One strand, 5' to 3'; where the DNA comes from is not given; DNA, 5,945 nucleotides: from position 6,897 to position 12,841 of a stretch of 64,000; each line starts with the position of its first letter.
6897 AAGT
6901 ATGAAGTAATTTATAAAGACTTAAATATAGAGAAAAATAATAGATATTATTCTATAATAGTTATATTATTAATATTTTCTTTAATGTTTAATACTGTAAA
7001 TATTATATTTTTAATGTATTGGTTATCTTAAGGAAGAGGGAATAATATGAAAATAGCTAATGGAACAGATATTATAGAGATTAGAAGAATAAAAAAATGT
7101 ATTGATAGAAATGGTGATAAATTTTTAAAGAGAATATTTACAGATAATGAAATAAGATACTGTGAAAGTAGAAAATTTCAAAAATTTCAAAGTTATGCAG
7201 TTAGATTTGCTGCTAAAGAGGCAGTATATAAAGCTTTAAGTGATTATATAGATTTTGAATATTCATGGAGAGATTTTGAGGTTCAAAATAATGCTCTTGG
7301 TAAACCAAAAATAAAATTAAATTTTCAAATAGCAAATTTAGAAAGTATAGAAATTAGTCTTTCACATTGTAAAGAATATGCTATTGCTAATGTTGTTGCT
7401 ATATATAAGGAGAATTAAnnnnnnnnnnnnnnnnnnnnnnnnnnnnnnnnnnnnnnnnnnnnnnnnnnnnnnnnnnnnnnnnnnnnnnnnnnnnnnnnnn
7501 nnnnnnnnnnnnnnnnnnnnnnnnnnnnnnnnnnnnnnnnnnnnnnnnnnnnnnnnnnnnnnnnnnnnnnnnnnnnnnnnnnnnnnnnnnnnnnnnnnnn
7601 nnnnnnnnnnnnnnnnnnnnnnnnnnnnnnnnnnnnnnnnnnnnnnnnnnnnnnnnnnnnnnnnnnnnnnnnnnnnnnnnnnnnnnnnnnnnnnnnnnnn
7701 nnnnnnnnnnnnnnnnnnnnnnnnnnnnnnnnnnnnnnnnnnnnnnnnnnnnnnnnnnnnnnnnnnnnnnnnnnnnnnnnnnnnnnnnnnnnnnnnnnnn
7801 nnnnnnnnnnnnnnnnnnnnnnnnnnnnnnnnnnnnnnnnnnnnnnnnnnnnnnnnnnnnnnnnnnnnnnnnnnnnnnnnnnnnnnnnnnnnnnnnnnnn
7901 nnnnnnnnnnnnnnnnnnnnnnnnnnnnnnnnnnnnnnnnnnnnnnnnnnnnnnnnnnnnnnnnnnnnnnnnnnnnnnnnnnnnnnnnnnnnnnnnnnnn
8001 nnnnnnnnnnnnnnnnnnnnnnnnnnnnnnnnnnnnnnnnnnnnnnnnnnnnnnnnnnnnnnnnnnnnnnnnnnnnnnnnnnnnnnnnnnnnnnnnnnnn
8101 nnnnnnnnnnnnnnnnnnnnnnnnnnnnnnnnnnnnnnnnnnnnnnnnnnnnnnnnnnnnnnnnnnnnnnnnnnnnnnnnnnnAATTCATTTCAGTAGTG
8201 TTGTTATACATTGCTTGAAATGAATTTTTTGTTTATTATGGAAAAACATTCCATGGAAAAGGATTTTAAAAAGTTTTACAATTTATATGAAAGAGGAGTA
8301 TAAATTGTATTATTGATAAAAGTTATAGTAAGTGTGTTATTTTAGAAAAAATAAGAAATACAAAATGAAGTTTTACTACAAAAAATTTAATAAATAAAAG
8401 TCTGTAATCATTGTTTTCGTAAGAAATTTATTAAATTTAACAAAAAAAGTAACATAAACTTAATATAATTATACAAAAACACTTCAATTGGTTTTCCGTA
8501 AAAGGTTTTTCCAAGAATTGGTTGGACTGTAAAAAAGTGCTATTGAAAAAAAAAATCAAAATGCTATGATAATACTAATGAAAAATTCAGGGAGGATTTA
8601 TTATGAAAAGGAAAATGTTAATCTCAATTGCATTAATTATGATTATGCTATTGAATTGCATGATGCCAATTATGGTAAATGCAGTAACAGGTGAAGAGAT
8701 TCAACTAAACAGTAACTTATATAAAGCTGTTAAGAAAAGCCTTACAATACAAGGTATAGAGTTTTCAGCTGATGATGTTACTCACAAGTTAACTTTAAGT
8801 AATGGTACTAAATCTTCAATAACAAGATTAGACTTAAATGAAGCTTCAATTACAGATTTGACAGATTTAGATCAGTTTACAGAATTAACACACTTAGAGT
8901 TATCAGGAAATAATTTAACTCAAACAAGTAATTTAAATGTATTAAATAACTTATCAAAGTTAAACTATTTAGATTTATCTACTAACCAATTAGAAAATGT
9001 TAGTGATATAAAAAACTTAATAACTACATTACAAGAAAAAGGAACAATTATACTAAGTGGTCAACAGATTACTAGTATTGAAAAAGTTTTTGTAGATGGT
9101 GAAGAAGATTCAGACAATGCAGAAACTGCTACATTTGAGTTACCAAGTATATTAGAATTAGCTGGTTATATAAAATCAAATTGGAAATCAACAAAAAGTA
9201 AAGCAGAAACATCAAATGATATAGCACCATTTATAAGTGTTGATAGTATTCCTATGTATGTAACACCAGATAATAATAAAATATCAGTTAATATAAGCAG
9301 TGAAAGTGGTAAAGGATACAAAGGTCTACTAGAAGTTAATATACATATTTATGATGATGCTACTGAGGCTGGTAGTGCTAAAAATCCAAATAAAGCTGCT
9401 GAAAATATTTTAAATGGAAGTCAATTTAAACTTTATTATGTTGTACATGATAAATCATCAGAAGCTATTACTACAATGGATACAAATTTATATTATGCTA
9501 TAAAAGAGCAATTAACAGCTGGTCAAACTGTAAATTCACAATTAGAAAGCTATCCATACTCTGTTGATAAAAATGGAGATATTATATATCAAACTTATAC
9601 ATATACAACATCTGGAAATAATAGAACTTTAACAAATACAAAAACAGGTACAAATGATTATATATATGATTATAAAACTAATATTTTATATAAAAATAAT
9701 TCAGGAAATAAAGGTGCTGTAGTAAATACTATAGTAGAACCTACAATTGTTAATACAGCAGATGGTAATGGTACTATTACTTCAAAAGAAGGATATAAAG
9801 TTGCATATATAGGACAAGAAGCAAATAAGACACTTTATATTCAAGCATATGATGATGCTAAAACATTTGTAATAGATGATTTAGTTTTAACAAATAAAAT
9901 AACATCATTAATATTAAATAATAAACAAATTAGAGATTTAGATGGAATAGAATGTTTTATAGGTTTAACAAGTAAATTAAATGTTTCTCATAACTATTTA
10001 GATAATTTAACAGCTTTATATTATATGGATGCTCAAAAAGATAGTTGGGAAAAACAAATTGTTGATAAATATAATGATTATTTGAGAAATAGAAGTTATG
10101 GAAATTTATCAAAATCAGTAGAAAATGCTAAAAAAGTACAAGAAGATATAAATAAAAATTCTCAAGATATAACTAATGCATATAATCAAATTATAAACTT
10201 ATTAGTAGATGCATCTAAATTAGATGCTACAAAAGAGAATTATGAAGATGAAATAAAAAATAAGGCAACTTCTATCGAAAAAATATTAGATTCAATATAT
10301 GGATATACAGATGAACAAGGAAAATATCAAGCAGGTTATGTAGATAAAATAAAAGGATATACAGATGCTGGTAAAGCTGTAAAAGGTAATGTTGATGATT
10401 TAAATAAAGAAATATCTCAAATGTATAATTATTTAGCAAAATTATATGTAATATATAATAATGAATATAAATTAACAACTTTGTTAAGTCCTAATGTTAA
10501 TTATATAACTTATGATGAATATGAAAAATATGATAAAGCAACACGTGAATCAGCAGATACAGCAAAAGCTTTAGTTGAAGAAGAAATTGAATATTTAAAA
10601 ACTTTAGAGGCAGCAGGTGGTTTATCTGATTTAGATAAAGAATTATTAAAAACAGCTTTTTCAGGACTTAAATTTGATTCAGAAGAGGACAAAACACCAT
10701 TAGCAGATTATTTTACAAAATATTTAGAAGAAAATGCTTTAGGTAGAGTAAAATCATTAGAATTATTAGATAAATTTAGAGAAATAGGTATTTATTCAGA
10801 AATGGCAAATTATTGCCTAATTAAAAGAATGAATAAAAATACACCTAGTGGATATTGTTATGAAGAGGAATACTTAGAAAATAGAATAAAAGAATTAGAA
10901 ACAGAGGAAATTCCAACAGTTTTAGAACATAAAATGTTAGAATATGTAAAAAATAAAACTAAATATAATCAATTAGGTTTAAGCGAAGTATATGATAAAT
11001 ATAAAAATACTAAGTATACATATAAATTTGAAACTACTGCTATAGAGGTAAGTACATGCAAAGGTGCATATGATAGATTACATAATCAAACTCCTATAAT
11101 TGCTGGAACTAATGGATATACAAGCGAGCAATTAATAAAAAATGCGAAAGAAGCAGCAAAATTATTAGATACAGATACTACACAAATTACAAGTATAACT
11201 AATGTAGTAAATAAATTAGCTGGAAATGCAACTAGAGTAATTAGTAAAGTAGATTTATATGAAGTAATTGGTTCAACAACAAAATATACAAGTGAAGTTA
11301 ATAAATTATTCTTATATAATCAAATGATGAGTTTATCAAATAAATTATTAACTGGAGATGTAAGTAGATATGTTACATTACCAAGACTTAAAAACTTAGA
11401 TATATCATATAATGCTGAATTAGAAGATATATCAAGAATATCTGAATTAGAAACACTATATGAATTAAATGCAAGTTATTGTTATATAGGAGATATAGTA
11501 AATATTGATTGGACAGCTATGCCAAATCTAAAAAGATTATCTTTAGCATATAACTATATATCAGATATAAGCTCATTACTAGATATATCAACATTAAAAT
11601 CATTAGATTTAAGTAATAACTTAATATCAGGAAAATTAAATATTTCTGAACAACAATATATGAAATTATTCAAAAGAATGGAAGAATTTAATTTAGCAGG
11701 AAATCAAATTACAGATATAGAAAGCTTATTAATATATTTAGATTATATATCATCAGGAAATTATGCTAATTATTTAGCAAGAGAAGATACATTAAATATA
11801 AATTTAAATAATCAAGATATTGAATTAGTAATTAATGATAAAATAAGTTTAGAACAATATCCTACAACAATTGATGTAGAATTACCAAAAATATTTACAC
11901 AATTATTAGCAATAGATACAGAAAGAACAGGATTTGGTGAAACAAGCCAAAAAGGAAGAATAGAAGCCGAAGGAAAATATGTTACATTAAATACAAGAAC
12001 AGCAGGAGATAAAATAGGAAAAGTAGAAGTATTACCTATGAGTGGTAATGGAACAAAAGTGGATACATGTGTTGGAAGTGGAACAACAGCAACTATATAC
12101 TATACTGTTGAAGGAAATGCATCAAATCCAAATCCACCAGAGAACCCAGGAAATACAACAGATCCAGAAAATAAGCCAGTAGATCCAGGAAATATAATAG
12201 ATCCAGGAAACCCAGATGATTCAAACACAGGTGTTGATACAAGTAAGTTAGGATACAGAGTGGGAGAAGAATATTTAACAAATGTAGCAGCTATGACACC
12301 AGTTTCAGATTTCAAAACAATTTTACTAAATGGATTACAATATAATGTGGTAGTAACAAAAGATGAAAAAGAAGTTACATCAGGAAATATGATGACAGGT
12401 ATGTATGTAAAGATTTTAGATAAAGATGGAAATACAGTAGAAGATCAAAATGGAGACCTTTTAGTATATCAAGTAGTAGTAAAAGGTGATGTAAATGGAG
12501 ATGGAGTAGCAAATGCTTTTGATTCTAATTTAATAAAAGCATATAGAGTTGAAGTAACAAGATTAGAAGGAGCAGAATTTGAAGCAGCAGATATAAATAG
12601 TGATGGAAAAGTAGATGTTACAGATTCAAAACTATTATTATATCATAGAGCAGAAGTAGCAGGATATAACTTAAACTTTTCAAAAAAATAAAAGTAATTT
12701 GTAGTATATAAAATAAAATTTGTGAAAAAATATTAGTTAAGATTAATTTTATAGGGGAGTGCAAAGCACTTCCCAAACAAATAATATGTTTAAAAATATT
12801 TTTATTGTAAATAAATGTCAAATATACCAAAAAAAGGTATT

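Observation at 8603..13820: Apparent non-cellulosomal cohesin-dockerin display system: an LPATG-anchored cohesin-like protein beside an LRR-dockerin protein, with a second dockerin on the 4044-aa giant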

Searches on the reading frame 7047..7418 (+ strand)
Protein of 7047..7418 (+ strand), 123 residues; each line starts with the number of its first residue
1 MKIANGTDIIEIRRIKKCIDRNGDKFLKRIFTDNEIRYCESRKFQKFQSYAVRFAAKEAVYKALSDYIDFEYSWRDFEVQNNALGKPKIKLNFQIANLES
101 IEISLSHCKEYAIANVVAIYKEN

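Call 80: search_protein_families(library=pfam, proteins=[window:7047-7418:+], max_evalue=0.001)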
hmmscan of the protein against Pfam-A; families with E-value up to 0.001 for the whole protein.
window:7047-7418:+ (123 aa): 1 family
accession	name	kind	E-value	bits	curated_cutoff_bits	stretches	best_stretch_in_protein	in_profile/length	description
PF01648.25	ACPS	-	3.9e-17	62.7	25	1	6-114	3-109/111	4'-phosphopantetheinyl transferase superfamily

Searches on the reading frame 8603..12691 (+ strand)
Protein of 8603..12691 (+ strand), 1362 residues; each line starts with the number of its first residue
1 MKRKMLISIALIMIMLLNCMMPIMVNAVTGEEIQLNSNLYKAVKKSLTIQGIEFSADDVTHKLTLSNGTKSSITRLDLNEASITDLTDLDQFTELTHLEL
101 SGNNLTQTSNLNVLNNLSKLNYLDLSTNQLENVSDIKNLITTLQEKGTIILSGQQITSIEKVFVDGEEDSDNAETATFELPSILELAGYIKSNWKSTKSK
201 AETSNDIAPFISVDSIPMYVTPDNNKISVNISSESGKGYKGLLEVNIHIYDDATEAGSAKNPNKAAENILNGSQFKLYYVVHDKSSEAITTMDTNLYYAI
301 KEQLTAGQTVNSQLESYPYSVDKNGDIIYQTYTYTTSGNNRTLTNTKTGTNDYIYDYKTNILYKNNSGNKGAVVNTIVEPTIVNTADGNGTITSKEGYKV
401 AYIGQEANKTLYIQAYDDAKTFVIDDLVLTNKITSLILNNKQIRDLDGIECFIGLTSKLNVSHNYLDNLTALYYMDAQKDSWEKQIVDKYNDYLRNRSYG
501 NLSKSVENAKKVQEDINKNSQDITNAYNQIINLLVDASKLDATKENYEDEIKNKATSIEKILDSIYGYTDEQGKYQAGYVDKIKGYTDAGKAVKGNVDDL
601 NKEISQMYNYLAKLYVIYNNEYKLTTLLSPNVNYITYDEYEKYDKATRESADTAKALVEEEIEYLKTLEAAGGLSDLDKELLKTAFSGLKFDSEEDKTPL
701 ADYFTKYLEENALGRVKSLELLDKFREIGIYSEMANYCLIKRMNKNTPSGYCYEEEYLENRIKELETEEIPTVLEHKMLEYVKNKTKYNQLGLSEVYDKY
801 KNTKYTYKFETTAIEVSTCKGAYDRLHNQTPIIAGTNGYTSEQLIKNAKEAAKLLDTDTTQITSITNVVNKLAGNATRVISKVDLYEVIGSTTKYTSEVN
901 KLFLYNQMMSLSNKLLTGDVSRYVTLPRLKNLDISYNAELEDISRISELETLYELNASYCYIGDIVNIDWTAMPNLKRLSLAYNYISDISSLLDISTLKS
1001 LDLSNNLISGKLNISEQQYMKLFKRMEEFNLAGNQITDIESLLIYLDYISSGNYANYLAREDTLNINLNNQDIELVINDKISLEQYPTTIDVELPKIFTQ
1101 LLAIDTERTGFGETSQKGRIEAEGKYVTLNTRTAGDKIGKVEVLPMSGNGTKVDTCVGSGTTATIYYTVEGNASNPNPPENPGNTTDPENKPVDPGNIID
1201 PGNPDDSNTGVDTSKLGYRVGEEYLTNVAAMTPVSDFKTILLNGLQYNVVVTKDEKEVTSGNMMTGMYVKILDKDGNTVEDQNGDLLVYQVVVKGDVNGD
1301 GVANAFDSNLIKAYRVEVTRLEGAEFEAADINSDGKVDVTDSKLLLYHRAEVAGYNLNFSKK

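Call 3: search_protein_families(library=pfam, proteins=[window:8603-12691:+], max_evalue=0.1)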
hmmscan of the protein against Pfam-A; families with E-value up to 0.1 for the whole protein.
window:8603-12691:+ (1362 aa): 10 families
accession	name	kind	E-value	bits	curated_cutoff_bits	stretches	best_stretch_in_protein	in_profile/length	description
PF12799.13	LRR_4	-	1.7e-18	66.6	27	4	997-1042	2-42/44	Leucine Rich repeats (2 copies)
PF00404.24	Dockerin_1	-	2.9e-09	37.4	22.9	1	1294-1345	1-52/57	Dockerin type I domain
PF13855.12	LRR_8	-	4.7e-09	36.3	27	1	973-1008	24-61/61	Leucine rich repeat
PF23952.1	LRR_EndoS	-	2.8e-05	24.8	27.9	1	75-132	27-86/116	Endo-beta-N-acetylglucosaminidase EndoS LRR domain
PF23598.1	LRR_14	-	3.3e-05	23.2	40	1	80-157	9-83/353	Leucine-rich repeat region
PF23211.1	LRR_LRWD1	-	0.00043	20.5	28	1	70-124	63-118/190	Leucine-rich repeat and WD repeat-containing protein 1, LRR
PF14580.12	LRR_9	-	0.00073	19.6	30.5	0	71-139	64-134/175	Leucine-rich repeat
PF12408.13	DUF3666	-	0.025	14.3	25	1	673-692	9-28/47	Ribose-5-phosphate isomerase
PF13516.12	LRR_6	-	0.029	14.8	23.4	0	95-106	5-16/24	Leucine Rich repeat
PF05511.16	ATP-synt_F6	-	0.067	14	27.9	0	576-624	40-87/97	Mitochondrial ATP synthase coupling factor 6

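Call 37: search_solved_structures(query=window:8603-12691:+, max_evalue=0.01)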
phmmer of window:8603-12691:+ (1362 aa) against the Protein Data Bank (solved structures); distinct sequences matched with E-value up to 0.01: 68 (the best 60 are shown).
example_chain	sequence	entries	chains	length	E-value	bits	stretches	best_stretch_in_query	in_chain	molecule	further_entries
5il7_A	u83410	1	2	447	4.7e-11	44.6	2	71-157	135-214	Rab family protein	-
2omz_A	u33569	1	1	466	1.6e-10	42.9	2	909-1041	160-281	Internalin-A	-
4fmz_A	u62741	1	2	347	3.7e-10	41.7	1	82-140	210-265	Internalin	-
1o6s_A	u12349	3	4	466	2.1e-09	39.2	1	910-1042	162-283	INTERNALIN A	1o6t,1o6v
8h62_A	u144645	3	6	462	2.2e-09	39.1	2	910-1042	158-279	Internalin A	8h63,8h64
6hlu_A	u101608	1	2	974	2.5e-09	38.9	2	71-158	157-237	Rab family protein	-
2omu_A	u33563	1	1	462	2.7e-09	38.8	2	908-1042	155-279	Internalin-A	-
2omv_A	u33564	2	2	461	3.3e-09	38.5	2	919-1042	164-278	Internalin-A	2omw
2omy_A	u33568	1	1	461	3.8e-09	38.3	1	919-1042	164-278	Internalin-A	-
2omt_A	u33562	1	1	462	4e-09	38.3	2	907-1041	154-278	Internalin-A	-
8r4b_A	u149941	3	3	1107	5.2e-09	37.9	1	71-159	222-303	Rab family protein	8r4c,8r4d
2omx_A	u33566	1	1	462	7.7e-09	37.3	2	912-1042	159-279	Internalin-A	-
4z63_A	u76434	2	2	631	1.2e-06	30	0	858-1034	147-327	Phytosulfokine receptor 1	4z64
1h6u_A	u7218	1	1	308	8.5e-06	27.2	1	71-157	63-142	INTERNALIN H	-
4r58_A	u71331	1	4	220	9.3e-06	27.1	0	947-1009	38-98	Leucine Rich Repeat protein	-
8esf_A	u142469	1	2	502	1.8e-05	26.1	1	922-1041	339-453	Nischarin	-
9fqr_Xm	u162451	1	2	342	7.1e-05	24.2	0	924-1042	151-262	Leucine-rich repeat-containing protein 23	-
4psj_A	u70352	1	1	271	0.00086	20.6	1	943-1041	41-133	OR464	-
4fl4_A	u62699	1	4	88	0.0043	18.3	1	1294-1346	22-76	Glycoside hydrolase family 9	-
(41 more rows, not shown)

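Call 86: search_protein_families(library=ncbifam, proteins=[window:8603-12691:+], max_evalue=0.01)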
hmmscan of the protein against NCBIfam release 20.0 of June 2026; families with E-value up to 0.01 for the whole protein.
window:8603-12691:+ (1362 aa): 4 families
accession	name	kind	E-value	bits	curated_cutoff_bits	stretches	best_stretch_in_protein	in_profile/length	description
NF033189.1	internalin_A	exception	1e-12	47.2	1600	2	861-1042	142-312/799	class 1 internalin InlA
NF033190.2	inl_like_NEAT_1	exception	3.2e-10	38.9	1275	2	971-1051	260-336/754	NEAT domain-containing leucine-rich repeat protein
NF033188.1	internalin_H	exception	1.1e-05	24.3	1050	2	74-227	101-242/548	InlH/InlC2 family class 1 internalin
NF041381.1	XopAC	subfamily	5e-05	22.2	450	0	925-985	134-194/451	XopAC/AvrAC family type III secretion system effector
